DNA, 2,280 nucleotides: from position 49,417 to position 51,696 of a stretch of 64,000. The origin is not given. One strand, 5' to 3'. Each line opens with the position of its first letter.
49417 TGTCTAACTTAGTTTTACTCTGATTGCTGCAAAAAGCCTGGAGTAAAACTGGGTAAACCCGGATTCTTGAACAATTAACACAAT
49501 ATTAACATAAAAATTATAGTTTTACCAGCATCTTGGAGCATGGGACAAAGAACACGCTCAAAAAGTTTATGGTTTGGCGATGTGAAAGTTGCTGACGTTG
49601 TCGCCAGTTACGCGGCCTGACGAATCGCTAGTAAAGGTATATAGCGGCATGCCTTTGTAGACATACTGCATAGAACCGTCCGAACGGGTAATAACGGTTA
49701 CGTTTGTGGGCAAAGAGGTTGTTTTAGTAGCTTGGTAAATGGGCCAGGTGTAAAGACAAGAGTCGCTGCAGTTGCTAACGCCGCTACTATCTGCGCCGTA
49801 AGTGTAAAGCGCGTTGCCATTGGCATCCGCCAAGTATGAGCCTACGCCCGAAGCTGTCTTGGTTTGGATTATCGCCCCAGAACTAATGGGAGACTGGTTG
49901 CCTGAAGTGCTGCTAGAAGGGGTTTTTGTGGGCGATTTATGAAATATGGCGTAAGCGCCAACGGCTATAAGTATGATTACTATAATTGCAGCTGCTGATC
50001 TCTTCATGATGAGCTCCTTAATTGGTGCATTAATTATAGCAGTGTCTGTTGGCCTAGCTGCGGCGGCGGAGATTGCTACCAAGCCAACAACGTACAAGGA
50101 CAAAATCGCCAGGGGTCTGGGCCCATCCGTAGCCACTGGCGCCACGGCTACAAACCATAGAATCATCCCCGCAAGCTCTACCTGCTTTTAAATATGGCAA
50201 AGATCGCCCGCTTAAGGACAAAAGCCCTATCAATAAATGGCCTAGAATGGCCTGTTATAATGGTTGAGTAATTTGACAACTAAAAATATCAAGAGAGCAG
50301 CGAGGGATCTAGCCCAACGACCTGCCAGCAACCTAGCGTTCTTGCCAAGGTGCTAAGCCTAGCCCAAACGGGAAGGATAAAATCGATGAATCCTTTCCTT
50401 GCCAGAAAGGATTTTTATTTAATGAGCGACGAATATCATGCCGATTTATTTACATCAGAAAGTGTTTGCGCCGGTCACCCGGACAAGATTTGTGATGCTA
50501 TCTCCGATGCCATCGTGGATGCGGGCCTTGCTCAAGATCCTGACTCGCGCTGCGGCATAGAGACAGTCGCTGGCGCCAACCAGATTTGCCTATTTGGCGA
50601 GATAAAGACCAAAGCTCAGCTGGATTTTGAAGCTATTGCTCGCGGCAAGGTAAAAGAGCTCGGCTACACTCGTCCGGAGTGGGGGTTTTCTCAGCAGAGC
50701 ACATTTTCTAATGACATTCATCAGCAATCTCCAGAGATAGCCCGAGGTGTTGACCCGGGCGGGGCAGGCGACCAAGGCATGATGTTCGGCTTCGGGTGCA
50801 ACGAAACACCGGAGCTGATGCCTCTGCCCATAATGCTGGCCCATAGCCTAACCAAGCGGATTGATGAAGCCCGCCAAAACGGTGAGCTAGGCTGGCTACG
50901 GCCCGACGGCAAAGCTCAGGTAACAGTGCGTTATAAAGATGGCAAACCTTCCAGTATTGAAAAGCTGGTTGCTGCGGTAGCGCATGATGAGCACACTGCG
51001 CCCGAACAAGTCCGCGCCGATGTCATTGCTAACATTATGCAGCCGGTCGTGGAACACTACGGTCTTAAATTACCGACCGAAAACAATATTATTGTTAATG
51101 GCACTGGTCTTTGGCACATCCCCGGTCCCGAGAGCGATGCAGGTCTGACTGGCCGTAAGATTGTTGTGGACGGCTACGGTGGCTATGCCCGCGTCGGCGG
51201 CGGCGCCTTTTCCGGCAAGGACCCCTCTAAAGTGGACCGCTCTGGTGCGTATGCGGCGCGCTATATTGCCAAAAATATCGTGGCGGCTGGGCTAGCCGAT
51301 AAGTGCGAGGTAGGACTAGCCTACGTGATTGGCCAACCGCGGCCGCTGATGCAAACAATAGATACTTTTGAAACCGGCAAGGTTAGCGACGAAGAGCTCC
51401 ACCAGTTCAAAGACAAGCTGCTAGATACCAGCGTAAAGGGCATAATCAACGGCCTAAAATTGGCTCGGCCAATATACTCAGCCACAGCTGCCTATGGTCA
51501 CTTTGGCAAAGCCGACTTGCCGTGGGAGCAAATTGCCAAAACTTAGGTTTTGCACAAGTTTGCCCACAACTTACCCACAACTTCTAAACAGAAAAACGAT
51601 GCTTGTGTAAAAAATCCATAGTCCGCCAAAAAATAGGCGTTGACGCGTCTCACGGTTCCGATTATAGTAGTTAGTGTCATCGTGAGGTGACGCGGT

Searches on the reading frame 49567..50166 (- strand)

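Call 10: search_protein_families(library=pfam, proteins=[window:49567-50166:-], max_evalue=0.01)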
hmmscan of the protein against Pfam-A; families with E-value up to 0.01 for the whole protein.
window:49567-50166:- (199 aa): 1 family
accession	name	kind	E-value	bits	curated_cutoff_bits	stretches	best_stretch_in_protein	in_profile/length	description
PF03640.20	Lipoprotein_15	-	5.5e-19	67.8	24.4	2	157-192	1-37/47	Secreted repeat of unknown function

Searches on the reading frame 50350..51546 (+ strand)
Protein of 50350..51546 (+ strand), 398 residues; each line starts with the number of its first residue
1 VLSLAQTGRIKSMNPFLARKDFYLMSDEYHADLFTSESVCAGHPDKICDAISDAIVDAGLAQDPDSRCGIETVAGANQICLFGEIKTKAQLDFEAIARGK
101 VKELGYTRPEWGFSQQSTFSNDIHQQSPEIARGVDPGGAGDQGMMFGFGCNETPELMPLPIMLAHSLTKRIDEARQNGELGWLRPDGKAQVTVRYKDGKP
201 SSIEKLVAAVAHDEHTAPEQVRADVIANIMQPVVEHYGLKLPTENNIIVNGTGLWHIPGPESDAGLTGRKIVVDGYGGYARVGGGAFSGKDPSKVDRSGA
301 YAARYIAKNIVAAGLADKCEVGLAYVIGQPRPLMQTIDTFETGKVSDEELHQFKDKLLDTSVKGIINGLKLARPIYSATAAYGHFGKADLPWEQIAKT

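Call 10: search_protein_families(library=pfam, proteins=[window:50350-51546:+], max_evalue=0.01)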
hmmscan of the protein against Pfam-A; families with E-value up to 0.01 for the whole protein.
window:50350-51546:+ (398 aa): 4 families
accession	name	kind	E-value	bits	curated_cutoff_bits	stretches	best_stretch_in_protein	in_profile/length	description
PF02773.21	S-AdoMet_synt_C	-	2.2e-58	196.5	25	1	257-394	1-138/138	S-adenosylmethionine synthetase, C-terminal domain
PF02772.21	S-AdoMet_synt_M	-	1.9e-38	131.7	29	1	138-253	3-118/120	S-adenosylmethionine synthetase, central domain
PF00438.25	S-AdoMet_synt_N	-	8.6e-33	113.3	33.1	1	33-128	3-99/99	S-adenosylmethionine synthetase, N-terminal domain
PF01941.24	AdoMet_Synthase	-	0.0077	15.6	27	0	37-57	22-42/395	S-adenosylmethionine synthetase (AdoMet synthetase)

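Call 30: find_homologous_proteins(query=window:50386-51546:+, max_evalue=1e-100)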
Query window:50386-51546:+ (386 aa): 6653 proteins with E <= 1e-100 among 8000 candidates; the best 120 are listed.
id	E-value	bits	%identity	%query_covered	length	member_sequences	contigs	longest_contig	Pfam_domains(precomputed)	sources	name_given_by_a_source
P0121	0.0e+0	1100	77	85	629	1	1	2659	PF00438.26,PF02772.22,PF02773.22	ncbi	-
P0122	1.5e-260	882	99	100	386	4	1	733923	PF00438.26,PF02772.22,PF02773.22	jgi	-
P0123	8.9e-210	715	84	97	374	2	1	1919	PF00438.26,PF02772.22,PF02773.22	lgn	-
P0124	1.7e-209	714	83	96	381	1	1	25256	PF00438.26,PF02772.22,PF02773.22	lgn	-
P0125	2.3e-205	701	84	95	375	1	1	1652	PF00438.26,PF02772.22,PF02773.22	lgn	-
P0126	3.1e-205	700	80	99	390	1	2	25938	PF00438.26,PF02772.22,PF02773.22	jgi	jgi:S-adenosylmethionine synthetase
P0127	6.7e-205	699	83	95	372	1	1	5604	PF00438.26,PF02772.22,PF02773.22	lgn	-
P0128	7.4e-204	696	81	96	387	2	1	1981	PF00438.26,PF02772.22,PF02773.22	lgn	-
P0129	1.3e-203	695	79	99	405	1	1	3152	PF00438.26,PF02772.22,PF02773.22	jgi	jgi:S-adenosylmethionine synthetase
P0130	2.5e-203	694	80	96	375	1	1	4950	PF00438.26,PF02772.22,PF02773.22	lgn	-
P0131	9.3e-201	685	79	99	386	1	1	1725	PF00438.26,PF02772.22,PF02773.22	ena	-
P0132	1.6e-200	685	82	94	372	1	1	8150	PF00438.26,PF02772.22,PF02773.22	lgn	-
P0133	2.4e-200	684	80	96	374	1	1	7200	PF00438.26,PF02772.22,PF02773.22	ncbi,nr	ncbi:MAG TPA: methionine adenosyltransferase [Patescibacteria group bacterium]|nr:methionine adenosy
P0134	4.5e-200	683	82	94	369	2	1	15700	PF00438.26,PF02772.22,PF02773.22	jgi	-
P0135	5.3e-200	683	80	97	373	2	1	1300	PF00438.26,PF02772.22,PF02773.22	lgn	-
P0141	4.2e-199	680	81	95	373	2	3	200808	PF00438.26,PF02772.22,PF02773.22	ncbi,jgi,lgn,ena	-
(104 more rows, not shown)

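Call 31: find_encoding_contigs(protein=P0126, flank=3000, max_places=3)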
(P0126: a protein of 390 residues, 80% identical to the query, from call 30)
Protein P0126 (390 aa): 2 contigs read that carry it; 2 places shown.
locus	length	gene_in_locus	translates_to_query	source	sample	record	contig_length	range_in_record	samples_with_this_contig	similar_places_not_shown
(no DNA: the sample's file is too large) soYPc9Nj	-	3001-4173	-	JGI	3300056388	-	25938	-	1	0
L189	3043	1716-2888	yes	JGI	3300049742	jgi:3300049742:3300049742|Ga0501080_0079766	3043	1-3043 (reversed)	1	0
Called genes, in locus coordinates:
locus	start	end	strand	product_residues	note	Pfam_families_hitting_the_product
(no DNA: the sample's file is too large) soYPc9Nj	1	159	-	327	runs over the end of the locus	PF21338:Top1B_N_bact, PF01028:Topoisom_I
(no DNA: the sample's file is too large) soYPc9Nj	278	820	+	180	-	-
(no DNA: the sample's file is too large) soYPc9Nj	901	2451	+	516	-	-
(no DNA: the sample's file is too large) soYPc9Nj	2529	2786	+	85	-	-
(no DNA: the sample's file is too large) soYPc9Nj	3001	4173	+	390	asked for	PF00438:S-AdoMet_synt_N, PF02772:S-AdoMet_synt_M, PF02773:S-AdoMet_synt_C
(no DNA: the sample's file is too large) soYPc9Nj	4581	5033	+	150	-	PF04205:FMN_bind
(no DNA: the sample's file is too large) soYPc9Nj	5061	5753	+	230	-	PF02424:ApbE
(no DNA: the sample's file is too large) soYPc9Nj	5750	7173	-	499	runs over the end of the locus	PF03116:NQR2_RnfD_RnfE (faint), PF00175:NAD_binding_1 (weak)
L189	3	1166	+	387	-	?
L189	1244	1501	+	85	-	-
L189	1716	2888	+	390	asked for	PF00438:S-AdoMet_synt_N, PF02772:S-AdoMet_synt_M, PF02773:S-AdoMet_synt_C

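Call 32: find_encoding_contigs(protein=P0127, flank=3000, max_places=3)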
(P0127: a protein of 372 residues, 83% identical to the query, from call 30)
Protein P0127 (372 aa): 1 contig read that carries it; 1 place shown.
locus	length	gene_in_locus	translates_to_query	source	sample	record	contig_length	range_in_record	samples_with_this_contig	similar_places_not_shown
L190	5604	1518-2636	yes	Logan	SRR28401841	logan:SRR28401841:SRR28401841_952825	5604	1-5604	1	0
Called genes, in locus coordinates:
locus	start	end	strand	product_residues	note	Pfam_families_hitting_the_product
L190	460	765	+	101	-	-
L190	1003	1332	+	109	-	-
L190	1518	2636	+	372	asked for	PF00438:S-AdoMet_synt_N, PF02772:S-AdoMet_synt_M, PF02773:S-AdoMet_synt_C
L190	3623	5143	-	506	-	PF03116:NQR2_RnfD_RnfE (faint), PF00175:NAD_binding_1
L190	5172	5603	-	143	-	?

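Call 33: find_encoding_contigs(protein=P0134, flank=3000, max_places=3)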
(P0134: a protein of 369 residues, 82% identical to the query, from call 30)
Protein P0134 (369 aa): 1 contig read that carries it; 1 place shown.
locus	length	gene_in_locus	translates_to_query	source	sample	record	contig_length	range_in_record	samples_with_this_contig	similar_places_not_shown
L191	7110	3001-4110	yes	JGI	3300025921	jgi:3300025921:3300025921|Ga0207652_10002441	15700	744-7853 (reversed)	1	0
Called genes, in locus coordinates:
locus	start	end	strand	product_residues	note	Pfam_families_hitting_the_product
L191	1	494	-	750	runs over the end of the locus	PF13166:AAA_13, PF13476:AAA_23 (weak)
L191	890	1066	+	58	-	-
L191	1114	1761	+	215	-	PF06197:DUF998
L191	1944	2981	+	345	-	PF02574:S-methyl_trans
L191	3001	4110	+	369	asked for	PF00438:S-AdoMet_synt_N, PF02772:S-AdoMet_synt_M, PF02773:S-AdoMet_synt_C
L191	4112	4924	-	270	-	PF01061:ABC2_membrane (weak), PF12679:ABC2_membrane_2, PF12730:ABC2_membrane_4, PF12698:ABC2_membrane_3 (weak), PF10920:DUF2705, PF13346:ABC2_membrane_5 (weak)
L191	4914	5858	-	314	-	PF00005:ABC_tran, PF13304:AAA_21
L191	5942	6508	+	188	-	-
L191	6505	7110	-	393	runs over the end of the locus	PF05496:RuvB_N, PF01078:Mg_chelatase (faint), PF13191:AAA_16 (faint), PF13401:AAA_22 (faint), PF00004:AAA, PF07728:AAA_5 (faint), PF16193:AAA_assoc_2, PF12002:MgsA_C, +1 more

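Call 44: find_encoding_contigs(protein=P0141, flank=4000, max_places=3)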
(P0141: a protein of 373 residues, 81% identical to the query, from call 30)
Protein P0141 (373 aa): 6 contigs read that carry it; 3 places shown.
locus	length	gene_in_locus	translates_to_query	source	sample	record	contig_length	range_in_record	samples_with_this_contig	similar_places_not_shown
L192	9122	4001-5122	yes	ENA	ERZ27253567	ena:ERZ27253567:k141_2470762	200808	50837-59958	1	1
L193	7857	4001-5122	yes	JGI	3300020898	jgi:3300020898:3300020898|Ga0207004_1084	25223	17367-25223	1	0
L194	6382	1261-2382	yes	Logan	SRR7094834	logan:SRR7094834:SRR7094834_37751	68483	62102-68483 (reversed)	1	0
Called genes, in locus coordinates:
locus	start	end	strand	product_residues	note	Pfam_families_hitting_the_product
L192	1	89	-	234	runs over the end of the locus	-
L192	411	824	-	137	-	-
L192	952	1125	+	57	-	-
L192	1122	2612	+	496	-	PF00239:Resolvase, PF07508:Recombinase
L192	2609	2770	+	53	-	-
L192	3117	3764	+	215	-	PF06197:DUF998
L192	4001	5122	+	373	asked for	PF00438:S-AdoMet_synt_N, PF02772:S-AdoMet_synt_M, PF02773:S-AdoMet_synt_C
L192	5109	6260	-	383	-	PF01078:Mg_chelatase (faint), PF05496:RuvB_N, PF05673:DUF815 (weak), PF00004:AAA, PF07728:AAA_5 (weak), PF13173:AAA_14 (weak), PF16193:AAA_assoc_2, PF12002:MgsA_C, +2 more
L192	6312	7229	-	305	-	PF01595:CNNM, PF00571:CBS (faint)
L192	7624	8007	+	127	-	-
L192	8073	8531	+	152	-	-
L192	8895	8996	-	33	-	-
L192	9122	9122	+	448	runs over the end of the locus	PF11335:DUF3137 (weak)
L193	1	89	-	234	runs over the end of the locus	-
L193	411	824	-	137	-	-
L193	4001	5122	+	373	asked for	PF00438:S-AdoMet_synt_N, PF02772:S-AdoMet_synt_M, PF02773:S-AdoMet_synt_C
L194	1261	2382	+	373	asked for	PF00438:S-AdoMet_synt_N, PF02772:S-AdoMet_synt_M, PF02773:S-AdoMet_synt_C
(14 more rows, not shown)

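Call 45: find_encoding_contigs(protein=P0132, flank=4000, max_places=3)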
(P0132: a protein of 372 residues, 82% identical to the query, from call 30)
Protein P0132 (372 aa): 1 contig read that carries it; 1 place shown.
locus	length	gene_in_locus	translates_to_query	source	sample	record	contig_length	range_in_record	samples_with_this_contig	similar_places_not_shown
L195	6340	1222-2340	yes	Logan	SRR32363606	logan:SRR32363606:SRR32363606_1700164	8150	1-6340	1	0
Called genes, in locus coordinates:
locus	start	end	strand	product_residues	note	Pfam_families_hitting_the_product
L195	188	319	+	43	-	-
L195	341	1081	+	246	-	PF06197:DUF998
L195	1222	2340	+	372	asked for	PF00438:S-AdoMet_synt_N, PF02772:S-AdoMet_synt_M, PF02773:S-AdoMet_synt_C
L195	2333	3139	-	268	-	PF12679:ABC2_membrane_2, PF12730:ABC2_membrane_4 (weak), PF12698:ABC2_membrane_3, PF10920:DUF2705, PF13346:ABC2_membrane_5 (weak)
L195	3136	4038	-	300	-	PF00005:ABC_tran, PF13304:AAA_21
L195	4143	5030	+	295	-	-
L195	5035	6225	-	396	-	PF05496:RuvB_N, PF01078:Mg_chelatase (faint), PF13191:AAA_16 (faint), PF13401:AAA_22 (faint), PF00004:AAA, PF13173:AAA_14 (weak), PF16193:AAA_assoc_2, PF12002:MgsA_C, +2 more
